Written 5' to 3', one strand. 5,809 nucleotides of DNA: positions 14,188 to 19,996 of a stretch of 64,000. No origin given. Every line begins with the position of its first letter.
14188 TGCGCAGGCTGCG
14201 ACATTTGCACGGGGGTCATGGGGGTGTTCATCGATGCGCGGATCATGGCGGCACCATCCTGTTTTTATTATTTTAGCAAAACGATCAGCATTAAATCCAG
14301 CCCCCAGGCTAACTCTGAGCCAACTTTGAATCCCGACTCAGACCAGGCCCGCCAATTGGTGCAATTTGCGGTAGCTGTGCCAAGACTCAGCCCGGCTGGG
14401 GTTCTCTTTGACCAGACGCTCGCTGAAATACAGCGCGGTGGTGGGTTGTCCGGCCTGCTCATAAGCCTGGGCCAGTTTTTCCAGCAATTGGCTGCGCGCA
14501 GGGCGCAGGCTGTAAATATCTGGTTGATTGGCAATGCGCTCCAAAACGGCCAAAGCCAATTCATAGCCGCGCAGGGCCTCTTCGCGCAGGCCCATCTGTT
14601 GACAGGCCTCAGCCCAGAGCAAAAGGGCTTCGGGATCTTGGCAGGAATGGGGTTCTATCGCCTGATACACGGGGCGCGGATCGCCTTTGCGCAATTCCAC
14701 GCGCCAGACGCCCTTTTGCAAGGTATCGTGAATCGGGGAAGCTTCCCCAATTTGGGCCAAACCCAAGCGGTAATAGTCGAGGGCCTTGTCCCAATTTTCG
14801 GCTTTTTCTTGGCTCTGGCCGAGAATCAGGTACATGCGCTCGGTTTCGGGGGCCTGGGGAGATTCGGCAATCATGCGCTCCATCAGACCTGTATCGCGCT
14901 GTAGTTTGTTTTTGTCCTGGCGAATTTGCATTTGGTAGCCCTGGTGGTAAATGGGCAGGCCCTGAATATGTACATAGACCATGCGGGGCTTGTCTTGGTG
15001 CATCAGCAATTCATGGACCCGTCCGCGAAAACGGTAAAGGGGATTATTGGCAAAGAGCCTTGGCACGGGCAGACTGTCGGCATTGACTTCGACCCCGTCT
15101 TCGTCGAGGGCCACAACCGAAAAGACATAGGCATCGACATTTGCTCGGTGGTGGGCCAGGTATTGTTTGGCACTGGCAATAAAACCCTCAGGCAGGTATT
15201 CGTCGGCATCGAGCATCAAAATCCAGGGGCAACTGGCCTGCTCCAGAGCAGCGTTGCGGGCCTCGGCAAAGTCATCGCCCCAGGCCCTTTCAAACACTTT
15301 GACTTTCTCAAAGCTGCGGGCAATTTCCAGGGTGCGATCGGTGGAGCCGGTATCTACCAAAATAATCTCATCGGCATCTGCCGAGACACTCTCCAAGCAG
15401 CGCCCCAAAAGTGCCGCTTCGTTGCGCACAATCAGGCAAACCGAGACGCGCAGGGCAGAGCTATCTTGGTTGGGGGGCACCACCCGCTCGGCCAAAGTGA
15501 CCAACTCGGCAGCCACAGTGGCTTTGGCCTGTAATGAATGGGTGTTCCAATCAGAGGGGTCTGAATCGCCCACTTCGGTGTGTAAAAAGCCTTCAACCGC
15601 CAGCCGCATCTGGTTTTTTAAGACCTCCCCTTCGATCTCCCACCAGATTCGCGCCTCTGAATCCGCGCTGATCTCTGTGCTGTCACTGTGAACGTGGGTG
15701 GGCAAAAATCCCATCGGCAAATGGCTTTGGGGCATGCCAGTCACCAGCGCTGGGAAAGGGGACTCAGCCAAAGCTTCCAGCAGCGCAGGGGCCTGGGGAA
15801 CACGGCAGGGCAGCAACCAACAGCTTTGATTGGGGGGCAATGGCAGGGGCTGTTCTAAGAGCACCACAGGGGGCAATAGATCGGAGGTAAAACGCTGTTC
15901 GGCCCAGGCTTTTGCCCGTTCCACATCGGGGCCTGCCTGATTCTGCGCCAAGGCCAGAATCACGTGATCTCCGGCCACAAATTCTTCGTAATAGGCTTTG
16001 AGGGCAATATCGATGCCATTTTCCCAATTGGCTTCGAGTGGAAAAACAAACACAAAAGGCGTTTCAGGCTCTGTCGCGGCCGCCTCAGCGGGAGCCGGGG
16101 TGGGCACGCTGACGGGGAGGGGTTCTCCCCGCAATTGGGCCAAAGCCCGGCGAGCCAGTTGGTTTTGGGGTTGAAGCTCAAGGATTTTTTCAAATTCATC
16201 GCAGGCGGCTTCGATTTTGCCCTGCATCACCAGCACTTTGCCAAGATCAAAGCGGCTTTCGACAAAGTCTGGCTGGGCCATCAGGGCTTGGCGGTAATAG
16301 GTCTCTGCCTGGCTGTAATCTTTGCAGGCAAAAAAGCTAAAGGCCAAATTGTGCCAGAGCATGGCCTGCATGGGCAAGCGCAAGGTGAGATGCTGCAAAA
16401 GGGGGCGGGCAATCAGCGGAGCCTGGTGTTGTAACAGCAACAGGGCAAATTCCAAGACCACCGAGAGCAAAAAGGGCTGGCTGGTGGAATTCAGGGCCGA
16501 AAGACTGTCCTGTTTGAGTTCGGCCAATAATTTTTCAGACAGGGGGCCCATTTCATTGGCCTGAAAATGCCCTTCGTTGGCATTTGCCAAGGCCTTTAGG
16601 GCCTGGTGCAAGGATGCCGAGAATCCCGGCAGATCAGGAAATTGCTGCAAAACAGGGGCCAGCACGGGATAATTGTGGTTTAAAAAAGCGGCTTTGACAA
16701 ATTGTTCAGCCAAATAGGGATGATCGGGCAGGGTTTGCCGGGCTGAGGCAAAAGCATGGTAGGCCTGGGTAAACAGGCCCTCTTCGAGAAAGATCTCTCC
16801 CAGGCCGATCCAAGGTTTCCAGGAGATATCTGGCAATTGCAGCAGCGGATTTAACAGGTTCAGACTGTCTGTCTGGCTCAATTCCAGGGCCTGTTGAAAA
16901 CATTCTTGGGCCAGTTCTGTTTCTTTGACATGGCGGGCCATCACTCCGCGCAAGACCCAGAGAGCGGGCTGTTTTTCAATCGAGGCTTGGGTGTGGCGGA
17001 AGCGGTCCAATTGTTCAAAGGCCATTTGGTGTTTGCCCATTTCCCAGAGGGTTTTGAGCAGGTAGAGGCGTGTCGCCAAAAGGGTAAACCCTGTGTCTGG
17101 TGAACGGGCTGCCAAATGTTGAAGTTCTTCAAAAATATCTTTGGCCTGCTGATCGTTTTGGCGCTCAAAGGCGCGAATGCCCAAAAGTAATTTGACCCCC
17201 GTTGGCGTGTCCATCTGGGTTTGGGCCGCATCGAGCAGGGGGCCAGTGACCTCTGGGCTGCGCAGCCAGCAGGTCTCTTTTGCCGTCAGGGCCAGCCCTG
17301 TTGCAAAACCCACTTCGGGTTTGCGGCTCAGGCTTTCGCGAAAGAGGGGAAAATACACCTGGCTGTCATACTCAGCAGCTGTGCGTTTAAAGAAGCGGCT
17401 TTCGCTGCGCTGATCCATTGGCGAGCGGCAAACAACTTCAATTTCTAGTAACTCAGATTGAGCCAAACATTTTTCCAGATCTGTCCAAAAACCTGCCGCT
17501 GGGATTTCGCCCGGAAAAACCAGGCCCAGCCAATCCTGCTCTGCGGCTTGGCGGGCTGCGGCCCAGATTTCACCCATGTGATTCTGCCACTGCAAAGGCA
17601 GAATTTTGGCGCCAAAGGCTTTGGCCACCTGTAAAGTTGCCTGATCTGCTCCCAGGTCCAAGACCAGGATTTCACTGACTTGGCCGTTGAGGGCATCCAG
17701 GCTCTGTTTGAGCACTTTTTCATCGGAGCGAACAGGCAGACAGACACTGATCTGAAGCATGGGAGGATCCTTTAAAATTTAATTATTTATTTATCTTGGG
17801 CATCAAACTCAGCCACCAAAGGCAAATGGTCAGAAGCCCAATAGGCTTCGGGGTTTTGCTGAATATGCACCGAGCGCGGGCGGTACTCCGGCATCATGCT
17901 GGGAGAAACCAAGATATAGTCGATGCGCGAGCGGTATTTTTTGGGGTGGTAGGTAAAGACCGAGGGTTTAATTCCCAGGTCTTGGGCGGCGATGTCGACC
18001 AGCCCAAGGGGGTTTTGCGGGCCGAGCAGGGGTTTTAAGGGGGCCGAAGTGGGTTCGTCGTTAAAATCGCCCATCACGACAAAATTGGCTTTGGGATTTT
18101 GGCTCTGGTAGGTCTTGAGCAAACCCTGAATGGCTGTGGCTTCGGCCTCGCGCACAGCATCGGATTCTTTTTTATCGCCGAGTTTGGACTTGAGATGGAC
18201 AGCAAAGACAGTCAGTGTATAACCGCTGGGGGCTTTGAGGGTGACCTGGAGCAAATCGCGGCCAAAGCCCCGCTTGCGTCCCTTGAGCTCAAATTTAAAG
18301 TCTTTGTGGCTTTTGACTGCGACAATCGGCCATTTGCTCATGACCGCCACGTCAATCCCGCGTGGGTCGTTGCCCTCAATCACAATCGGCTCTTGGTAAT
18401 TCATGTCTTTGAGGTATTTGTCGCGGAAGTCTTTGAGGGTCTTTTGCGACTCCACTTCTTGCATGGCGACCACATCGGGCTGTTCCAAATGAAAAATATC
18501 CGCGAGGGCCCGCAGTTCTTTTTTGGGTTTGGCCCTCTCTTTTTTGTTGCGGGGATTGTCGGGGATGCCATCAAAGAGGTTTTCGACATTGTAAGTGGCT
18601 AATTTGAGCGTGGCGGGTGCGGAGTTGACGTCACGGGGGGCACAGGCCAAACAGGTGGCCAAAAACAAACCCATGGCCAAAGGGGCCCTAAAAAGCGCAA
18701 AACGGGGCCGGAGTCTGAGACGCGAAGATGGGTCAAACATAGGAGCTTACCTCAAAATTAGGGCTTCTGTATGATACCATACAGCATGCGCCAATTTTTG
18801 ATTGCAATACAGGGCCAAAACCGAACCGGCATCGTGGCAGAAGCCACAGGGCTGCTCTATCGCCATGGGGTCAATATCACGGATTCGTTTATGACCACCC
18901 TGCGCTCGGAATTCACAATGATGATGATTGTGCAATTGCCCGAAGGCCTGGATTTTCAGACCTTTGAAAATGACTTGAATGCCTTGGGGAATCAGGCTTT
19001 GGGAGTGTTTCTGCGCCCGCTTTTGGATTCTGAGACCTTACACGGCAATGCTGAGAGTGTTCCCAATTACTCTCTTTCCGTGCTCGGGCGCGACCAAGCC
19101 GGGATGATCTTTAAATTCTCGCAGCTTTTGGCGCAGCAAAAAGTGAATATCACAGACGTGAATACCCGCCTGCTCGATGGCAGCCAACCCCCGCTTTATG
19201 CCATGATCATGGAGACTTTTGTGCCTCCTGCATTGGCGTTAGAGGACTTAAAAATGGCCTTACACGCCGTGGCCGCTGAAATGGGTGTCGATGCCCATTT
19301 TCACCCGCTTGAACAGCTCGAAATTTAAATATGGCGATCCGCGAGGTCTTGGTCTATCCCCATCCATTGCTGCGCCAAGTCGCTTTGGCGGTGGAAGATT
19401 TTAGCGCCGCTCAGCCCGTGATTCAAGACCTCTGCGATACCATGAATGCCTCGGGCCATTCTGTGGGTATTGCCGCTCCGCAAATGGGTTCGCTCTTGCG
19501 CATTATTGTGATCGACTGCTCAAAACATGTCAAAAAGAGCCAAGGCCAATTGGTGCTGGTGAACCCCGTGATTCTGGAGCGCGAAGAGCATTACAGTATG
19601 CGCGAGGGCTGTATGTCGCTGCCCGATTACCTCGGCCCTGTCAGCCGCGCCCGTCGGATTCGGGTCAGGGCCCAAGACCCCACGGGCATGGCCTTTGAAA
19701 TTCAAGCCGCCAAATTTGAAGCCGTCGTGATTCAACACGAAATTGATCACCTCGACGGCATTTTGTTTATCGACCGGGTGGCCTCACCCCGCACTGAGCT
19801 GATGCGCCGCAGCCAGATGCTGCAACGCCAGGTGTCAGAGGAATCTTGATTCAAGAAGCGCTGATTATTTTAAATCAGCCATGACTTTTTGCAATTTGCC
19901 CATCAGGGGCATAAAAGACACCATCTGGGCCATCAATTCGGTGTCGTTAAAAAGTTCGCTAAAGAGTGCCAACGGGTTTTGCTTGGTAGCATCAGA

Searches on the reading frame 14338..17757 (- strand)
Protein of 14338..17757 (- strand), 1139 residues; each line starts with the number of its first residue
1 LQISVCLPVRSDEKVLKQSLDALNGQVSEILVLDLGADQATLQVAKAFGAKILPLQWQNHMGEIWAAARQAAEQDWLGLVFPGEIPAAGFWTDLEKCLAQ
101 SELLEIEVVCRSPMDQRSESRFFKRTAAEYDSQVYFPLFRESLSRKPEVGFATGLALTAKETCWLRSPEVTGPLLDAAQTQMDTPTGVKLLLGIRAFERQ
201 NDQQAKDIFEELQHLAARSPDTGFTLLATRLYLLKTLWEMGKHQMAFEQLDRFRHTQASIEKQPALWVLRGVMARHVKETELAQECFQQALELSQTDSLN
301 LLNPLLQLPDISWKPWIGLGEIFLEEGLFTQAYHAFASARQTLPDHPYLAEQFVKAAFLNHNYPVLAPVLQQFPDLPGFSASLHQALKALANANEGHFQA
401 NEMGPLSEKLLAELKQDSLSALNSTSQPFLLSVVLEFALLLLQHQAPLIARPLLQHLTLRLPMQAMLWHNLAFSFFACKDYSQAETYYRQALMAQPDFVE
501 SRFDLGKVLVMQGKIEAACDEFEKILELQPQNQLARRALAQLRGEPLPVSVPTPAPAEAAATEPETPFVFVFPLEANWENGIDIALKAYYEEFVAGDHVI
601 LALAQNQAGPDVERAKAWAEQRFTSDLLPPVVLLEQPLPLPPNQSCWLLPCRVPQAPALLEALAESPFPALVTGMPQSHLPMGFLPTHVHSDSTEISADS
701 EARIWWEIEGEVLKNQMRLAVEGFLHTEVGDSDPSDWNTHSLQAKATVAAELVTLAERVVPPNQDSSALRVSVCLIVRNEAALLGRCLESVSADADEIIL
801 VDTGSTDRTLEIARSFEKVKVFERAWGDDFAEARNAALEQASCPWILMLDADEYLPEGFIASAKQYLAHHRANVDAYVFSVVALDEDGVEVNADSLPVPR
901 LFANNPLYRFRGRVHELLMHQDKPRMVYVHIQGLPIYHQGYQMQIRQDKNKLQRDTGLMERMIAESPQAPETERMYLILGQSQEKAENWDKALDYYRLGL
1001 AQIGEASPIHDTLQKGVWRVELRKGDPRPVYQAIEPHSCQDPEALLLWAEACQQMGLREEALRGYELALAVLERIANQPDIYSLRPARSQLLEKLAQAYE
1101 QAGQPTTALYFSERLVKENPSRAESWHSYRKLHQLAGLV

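Call 44: search_protein_families(library=pfam, proteins=[window:14338-17757:-], max_evalue=0.001)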
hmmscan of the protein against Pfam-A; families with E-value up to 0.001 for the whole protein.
window:14338-17757:- (1139 aa): 18 families
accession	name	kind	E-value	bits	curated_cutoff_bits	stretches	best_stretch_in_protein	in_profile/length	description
PF00535.33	Glycos_transf_2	-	5.8e-29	101.6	23.3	1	772-877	1-113/168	Glycosyl transferase family 2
PF07719.23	TPR_2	-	7e-22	76.1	27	1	466-497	2-33/34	Tetratricopeptide repeat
PF13428.12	TPR_14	-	2.4e-21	74.5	23.5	1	501-542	3-44/44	Tetratricopeptide repeat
PF00515.34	TPR_1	-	2.6e-19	68.6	27.8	1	466-498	2-34/34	Tetratricopeptide repeat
PF13424.12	TPR_12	-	1e-15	58.1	30.1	1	465-530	3-76/77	Tetratricopeptide repeat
PF13181.12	TPR_8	-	2e-12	46.7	25.7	0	467-497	3-33/34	Tetratricopeptide repeat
PF13432.12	TPR_16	-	2.1e-11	44.5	32.7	1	480-532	12-64/65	Tetratricopeptide repeat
PF23914.1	TPR_CcmH_CycH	-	2.4e-11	44.2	42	0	489-542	40-93/158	Cytochrome c-type biogenesis protein H TPR domain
PF14559.12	TPR_19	-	7e-10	39.5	25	1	479-542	5-68/68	Tetratricopeptide repeat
PF12895.13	ANAPC3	-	2.8e-09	37.6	27.2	0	479-541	3-64/82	Anaphase-promoting complex, cyclosome, subunit 3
PF13371.12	TPR_9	-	1.5e-08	35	35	1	479-543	9-73/73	Tetratricopeptide repeat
PF13431.12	TPR_17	-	4.3e-08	33.3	24.4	0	487-519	1-33/34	Tetratricopeptide repeat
PF13704.12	Glyco_tranf_2_4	-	6.3e-08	33.5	27.5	1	778-855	1-84/98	Glycosyl transferase family 2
PF13174.12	TPR_6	-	9.5e-07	29.5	26.3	0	1094-1120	5-31/33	Tetratricopeptide repeat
PF24575.1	TPR_Slam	-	1.9e-05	25.5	35.2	1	462-522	44-104/104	Surface lipoprotein assembly modifier, N-terminal TPR repeats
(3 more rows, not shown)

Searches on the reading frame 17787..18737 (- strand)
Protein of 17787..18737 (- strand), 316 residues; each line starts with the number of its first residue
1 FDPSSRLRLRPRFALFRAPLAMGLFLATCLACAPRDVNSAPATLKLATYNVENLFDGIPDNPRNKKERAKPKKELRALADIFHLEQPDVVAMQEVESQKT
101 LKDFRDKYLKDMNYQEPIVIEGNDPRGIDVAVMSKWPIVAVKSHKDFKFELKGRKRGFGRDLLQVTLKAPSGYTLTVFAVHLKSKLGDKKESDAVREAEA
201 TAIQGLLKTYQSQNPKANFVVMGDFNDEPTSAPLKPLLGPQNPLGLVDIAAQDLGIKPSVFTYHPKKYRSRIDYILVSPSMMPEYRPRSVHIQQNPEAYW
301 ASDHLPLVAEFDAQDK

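Call 12: search_protein_families(library=pfam, proteins=[window:17787-18737:-], max_evalue=0.001)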
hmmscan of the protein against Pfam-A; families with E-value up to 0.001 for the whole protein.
window:17787-18737:- (316 aa): 3 families
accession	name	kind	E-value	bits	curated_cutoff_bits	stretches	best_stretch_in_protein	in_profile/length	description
PF19580.5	Exo_endo_phos_3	-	1.8e-24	86.8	27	1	46-237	2-206/311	Endonuclease/Exonuclease/phosphatase family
PF03372.29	Exo_endo_phos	-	1.9e-23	83.8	24.5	1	47-304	1-225/225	Endonuclease/Exonuclease/phosphatase family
PF14529.12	Exo_endo_phos_2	-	9.2e-05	22.7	27.4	0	202-307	16-116/117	Endonuclease-reverse transcriptase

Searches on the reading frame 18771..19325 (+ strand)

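Call 12: search_protein_families(library=pfam, proteins=[window:18771-19325:+], max_evalue=0.001)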
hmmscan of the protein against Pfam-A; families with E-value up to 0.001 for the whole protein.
window:18771-19325:+ (185 aa): 5 families
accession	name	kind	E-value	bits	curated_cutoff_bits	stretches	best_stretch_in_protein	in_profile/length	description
PF13740.12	ACT_6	-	7.2e-19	67.9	23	2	8-74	2-67/76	ACT domain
PF01842.31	ACT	-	3.7e-13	49.4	27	2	11-59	3-51/66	ACT domain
PF22629.2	ACT_AHAS_ss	-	1.9e-06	28.4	27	0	13-71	3-61/67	AHAS small subunit-like ACT domain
PF13291.12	ACT_4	-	2e-06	28.8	27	0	101-133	8-40/80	ACT domain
PF13840.12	ACT_7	-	1.4e-05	25.3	27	0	12-54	10-51/65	ACT domain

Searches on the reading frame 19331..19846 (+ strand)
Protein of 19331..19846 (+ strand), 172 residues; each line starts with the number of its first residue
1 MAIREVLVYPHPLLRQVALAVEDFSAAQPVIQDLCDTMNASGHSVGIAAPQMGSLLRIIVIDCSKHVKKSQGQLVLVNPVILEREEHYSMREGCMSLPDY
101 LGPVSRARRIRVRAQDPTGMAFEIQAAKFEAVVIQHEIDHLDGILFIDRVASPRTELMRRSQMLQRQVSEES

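Call 12: search_protein_families(library=pfam, proteins=[window:19331-19846:+], max_evalue=0.001)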
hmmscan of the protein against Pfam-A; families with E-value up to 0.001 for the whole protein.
window:19331-19846:+ (172 aa): 1 family
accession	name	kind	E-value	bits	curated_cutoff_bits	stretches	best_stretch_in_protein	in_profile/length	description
PF01327.26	Pep_deformylase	-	9.5e-47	158.9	22.8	1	3-153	1-153/156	Polypeptide deformylase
